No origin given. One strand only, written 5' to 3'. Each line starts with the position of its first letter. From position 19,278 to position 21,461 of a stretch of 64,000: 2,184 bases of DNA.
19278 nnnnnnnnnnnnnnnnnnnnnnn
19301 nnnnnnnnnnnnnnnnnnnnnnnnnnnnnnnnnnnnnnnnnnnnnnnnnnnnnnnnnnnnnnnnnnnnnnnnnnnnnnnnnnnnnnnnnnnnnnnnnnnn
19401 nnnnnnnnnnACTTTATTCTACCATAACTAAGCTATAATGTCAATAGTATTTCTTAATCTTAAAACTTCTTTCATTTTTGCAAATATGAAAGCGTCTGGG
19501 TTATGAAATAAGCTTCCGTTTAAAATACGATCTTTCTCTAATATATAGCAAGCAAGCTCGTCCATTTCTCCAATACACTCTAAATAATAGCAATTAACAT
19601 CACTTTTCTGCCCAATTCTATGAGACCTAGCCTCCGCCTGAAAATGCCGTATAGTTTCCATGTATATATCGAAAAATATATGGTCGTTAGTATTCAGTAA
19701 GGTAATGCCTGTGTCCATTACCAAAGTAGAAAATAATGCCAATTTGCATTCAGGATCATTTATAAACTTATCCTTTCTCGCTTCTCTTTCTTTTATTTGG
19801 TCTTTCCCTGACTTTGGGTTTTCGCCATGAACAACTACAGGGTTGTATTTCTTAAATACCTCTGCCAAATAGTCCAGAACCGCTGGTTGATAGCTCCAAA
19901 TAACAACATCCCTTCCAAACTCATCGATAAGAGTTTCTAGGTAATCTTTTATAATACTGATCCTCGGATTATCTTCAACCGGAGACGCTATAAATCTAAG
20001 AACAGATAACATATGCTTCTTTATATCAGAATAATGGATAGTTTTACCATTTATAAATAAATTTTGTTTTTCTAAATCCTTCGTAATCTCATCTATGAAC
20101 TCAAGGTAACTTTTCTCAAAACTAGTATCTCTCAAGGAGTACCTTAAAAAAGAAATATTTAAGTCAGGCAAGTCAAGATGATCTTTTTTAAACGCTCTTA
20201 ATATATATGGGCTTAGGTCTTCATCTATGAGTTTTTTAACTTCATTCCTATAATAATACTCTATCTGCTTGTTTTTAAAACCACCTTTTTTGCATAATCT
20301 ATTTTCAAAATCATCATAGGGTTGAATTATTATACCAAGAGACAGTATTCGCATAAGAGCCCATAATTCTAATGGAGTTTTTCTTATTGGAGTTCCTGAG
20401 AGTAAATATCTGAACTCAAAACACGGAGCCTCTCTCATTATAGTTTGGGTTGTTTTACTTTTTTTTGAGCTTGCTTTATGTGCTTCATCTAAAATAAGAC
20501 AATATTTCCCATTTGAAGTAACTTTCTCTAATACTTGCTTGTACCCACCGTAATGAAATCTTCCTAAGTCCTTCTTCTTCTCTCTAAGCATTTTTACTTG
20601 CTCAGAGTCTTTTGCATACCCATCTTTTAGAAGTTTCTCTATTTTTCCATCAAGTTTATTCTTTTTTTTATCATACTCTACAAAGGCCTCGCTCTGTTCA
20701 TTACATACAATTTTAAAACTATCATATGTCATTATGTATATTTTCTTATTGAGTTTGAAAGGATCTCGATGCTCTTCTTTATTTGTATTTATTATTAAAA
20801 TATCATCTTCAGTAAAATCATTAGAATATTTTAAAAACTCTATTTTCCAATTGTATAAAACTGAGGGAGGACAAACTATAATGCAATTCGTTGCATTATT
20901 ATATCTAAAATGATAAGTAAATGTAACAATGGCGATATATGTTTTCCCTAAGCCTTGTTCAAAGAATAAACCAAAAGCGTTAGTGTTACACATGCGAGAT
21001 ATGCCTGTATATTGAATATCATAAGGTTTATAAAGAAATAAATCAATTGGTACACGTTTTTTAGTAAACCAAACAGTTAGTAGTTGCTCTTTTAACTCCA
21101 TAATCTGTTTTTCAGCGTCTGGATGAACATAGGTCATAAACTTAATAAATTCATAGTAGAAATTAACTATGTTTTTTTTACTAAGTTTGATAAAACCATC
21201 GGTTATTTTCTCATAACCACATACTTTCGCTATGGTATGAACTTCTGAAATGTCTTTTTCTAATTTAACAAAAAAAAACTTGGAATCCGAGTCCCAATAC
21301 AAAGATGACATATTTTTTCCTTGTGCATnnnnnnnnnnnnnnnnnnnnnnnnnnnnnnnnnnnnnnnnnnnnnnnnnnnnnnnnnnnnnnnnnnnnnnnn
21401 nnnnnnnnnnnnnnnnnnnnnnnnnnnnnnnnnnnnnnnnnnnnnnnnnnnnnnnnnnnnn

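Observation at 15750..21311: SNF2 helicase - C5-MTase-like core - GT9/SAM-MTase fusion - second GT9-like protein: candidate macromolecule-modification cassette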

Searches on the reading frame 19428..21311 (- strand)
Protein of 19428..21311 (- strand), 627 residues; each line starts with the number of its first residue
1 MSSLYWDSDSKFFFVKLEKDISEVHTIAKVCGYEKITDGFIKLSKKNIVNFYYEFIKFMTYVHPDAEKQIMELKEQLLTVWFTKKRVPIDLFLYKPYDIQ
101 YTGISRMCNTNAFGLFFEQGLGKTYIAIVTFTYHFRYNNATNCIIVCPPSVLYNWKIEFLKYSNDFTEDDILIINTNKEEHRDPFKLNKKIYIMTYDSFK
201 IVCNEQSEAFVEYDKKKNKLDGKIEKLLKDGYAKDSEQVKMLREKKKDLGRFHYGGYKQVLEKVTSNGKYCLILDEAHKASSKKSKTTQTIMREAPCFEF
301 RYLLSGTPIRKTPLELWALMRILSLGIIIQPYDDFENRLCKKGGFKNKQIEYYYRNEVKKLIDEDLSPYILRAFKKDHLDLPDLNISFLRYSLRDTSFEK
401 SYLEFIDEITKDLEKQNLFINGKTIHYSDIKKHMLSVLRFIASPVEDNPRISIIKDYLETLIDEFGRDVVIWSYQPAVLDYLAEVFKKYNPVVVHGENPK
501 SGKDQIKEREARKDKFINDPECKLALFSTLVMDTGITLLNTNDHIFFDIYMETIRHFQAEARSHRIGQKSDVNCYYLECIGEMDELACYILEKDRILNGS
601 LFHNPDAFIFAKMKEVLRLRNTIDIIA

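Call 3: search_protein_families(library=pfam, proteins=[window:19428-21311:-], max_evalue=1)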
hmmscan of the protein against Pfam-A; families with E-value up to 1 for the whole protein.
window:19428-21311:- (627 aa): 4 families
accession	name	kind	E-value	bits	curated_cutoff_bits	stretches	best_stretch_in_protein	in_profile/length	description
PF00176.29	SNF2-rel_dom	-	7.1e-23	81.6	24.9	1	115-408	22-255/290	SNF2-related domain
PF04851.21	ResIII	-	4e-10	40.3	22.5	1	115-309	28-163/164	Type III restriction enzyme, res subunit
PF00270.35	DEAD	-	1.2e-06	28.8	26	2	100-203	4-109/167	DEAD/DEAH box helicase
PF00271.37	Helicase_C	-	6.2e-06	26.9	23.5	1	459-567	7-110/110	Helicase conserved C-terminal domain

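Call 4: search_protein_families(library=phrogs, proteins=[window:19428-21311:-], max_evalue=0.01)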
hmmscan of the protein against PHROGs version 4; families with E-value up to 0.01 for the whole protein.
window:19428-21311:- (627 aa): 5 families
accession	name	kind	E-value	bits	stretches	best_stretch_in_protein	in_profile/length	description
phrog_62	-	DNA, RNA and nucleotide metabolism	3.3e-66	224.7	1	86-593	687-1124/1881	DNA helicase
phrog_16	-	DNA, RNA and nucleotide metabolism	1.6e-09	37.6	1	67-536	257-556/986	DNA helicase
phrog_29996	-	unknown function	7e-09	35.2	1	263-588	832-1150/1189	-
phrog_11801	-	other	1.1e-07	30.5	1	95-181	866-950/2269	DNA methyltransferase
phrog_1685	-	unknown function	3.2e-06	25.6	1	94-164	829-900/2278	-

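Call 6: search_protein_families(library=ncbifam, proteins=[window:19428-21311:-], max_evalue=0.1)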
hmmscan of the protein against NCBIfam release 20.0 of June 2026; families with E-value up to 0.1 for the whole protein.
window:19428-21311:- (627 aa): 8 families
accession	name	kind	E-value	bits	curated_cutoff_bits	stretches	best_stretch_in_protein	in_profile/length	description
NF053675.1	pilus_reg_Snf2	equivalog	4.1e-19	68.2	1100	2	252-587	682-993/1029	pilus expression-regulating Snf2 family helicase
NF058637.1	helic_SCO1167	equivalog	1.6e-12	46.3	1200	2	501-607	810-915/932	SCO1167/SCO6262 family helicase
NF041790.1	anti-phage_ZorD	equivalog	2.9e-11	42.1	1500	1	272-576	729-1034/1035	type I Zorya anti-phage system protein ZorD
NF038317.1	DISARM_DrmD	equivalog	4.7e-08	31.8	610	1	271-324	241-301/1021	DISARM system SNF2-like helicase DrmD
NF042964.1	phospholipD_antiphage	equivalog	0.0071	14.7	1100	1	268-325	359-427/895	phospholipase D-like domain-containing anti-phage protein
NF041062.1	DpdE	equivalog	0.017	13.1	500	0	269-324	251-313/1048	protein DpdE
NF010337.0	PRK13766.1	equivalog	0.029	12.5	610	0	119-178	39-97/781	Hef nuclease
TIGR00249.1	sixA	equivalog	0.081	12.8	74.5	0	449-491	82-123/154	phosphohistidine phosphatase SixA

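Call 10: search_dna_similar(query=window:19428-21311:-, collection=phages, mode=protein, max_rows=25)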
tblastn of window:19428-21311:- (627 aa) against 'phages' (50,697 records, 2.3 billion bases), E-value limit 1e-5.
Records with a match: 483; places in all: 483; records where one place covers at least 80% of the query: 36.
Best place of each record, by identity: <60% 483.
By first word of the organism name: Pseudomonas 255; Vibrio 65; Caulobacter 30; Escherichia 27; Gordonia 25; Acinetobacter 10; Listeria 6; Serratia 6; Bacillus 4; Ralstonia 4; and 27 more.
By host as written in the record: Pseudomonas aeruginosa 102; Pseudomonas aeruginosa PAO1 66; - 65; Pseudomonas sp. 28; Escherichia coli 13; Caulobacter vibrioides CB15 13; Vibrio cholerae 2095 9; Gordonia rubripertincta NRRL B-16540 8; and 90 more.
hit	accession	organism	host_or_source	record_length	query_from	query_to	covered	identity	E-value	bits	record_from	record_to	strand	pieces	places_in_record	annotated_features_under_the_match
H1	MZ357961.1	Bacillus phage Flasso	Bacillus cereus MCR1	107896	92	585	79%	27.7%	2e-28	127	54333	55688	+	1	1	helicase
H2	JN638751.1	Bacillus phage G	Bacillus megaterium str. ATCC 43725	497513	92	585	79%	27.2%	3e-22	108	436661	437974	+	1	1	594: gp594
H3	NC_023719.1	Bacillus phage G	Bacillus megaterium str. ATCC 43725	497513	92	585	79%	27.2%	3e-22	108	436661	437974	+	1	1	594: gp594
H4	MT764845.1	Ruegeria phage Tedan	Ruegeria sp. AU67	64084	96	618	83%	24.0%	3e-7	60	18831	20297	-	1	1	hypothetical protein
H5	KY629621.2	Streptococcus virus MS1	Streptococcus pneumoniae R6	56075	92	610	83%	23.7%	9e-11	71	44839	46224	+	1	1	helicase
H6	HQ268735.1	Streptococcus phage Dp-1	Streptococcus pneumoniae strain R6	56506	112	585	76%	25.7%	2e-14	84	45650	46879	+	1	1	putative ATP-dependent helicase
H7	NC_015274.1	Streptococcus phage Dp-1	Streptococcus pneumoniae strain R6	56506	112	585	76%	25.7%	2e-14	84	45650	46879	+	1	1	putative ATP-dependent helicase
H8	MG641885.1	Salmonella phage PMBT28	Salmonella enterica subsp. enterica ...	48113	68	585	83%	23.4%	2e-14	83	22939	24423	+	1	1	superfamily II DNA/RNA helicase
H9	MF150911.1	Ralstonia phage DU_RP_II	Ralstonia solanacearum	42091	93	585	79%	24.3%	9e-20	100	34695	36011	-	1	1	putative DNA helicase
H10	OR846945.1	Listeria phage LM 4-11-1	Listeria monocytogenes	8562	106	585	77%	24.6%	7e-9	65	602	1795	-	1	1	record has no annotation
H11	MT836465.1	Bacteriophage sp.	human fecal samples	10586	91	597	81%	23.3%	1e-16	90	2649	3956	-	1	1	record has no annotation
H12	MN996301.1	Ralstonia phage RpY1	Ralstonia solanacearum SL341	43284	93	585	79%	23.8%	4e-15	86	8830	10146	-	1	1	DNA helicase-like protein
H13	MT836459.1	Bacteriophage sp.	human fecal samples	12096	82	599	83%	22.5%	2e-11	74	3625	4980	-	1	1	record has no annotation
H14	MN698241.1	Pelagibacter phage HTVC027P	Candidatus Pelagibacter sp. HTCC1062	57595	92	582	78%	23.7%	1e-14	84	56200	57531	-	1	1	superfamily II DNA/RNA helicase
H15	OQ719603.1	Vibrio phage vB_VpaP_1601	Vibrio parahaemolyticus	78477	90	575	78%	23.7%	1e-13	81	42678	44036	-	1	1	hypothetical protein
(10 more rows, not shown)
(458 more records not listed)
